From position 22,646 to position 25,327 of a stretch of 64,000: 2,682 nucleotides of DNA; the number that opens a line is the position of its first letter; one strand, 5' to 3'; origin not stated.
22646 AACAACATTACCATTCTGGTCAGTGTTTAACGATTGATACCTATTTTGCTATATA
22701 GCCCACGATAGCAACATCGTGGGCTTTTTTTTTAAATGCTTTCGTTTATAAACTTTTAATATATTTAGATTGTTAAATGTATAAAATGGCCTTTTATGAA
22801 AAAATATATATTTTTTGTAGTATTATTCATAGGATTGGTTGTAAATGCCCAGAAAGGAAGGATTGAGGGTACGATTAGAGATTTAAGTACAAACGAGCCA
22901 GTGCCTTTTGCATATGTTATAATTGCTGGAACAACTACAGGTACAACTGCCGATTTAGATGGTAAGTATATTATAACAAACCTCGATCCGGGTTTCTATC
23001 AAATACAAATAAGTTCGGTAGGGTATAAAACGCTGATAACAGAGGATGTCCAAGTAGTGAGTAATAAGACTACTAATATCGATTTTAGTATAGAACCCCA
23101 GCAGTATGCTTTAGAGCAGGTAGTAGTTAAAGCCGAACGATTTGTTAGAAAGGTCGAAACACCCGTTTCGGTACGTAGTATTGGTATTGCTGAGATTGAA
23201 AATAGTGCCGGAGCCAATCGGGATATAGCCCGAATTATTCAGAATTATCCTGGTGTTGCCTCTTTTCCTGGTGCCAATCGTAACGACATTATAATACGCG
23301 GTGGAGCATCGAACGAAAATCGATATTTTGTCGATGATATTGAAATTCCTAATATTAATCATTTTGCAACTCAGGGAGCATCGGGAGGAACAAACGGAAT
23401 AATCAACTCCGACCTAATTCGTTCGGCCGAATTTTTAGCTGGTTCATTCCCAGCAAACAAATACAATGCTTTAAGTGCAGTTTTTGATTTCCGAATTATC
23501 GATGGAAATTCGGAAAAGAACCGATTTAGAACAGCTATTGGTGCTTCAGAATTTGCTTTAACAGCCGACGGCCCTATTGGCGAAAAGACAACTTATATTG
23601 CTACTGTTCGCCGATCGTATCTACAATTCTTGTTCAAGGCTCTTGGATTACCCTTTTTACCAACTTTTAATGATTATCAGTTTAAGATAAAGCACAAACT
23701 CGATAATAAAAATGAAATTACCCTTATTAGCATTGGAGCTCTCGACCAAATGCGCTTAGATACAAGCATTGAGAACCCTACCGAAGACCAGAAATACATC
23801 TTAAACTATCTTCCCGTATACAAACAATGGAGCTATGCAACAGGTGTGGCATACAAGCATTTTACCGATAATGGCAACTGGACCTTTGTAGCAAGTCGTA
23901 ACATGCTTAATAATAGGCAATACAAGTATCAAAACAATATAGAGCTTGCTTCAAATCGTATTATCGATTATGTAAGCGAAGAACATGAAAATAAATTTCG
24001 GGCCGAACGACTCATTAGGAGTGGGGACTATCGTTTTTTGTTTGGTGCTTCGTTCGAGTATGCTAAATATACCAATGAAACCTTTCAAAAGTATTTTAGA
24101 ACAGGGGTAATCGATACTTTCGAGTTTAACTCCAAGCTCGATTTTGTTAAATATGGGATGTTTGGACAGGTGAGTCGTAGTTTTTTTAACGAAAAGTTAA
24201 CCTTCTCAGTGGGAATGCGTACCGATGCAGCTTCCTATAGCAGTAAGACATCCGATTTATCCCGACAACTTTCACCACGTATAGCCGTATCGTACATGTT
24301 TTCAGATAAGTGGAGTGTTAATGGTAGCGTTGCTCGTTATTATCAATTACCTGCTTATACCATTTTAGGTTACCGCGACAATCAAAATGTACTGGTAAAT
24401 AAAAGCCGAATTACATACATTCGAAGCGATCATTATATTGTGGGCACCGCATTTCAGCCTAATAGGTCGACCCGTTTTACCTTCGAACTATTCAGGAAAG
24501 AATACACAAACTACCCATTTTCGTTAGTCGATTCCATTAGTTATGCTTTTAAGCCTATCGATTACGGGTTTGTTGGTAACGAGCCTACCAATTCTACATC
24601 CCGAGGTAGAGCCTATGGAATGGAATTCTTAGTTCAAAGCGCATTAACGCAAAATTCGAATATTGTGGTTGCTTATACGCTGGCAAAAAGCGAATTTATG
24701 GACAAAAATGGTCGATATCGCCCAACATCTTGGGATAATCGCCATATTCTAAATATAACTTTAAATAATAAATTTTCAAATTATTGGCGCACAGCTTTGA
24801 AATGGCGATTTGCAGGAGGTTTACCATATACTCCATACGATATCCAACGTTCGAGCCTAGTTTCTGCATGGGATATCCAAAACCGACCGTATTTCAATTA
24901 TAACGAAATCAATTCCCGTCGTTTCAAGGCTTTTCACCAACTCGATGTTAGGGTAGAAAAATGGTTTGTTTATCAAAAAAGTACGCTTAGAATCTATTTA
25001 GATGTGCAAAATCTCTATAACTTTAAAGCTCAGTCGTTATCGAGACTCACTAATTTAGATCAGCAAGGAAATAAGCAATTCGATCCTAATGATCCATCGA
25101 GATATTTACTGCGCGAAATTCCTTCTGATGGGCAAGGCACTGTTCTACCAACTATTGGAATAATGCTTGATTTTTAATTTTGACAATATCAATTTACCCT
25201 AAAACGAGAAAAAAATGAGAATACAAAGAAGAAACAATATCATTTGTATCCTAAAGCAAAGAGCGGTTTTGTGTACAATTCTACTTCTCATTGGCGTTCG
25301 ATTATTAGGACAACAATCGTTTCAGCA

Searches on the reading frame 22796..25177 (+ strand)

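Call 59: search_protein_families(library=pfam, proteins=[window:22796-25177:+], max_evalue=0.000001)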
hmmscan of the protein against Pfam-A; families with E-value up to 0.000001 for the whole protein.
window:22796-25177:+ (793 aa): 4 families
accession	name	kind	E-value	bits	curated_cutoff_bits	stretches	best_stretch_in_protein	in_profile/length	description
PF13715.12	CarbopepD_reg_2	-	4e-20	72.1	32.2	1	23-111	1-88/88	CarboxypepD_reg-like domain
PF00593.30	TonB_dep_Rec_b-barrel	-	2e-19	71.2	27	1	331-740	47-436/436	TonB dependent receptor-like, beta-barrel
PF13620.12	CarboxypepD_reg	-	1.8e-16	60.7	32.3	1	23-99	2-81/82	Carboxypeptidase regulatory-like domain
PF07715.20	Plug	-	3.2e-10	40.9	23.9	1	119-220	2-97/107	TonB-dependent Receptor Plug Domain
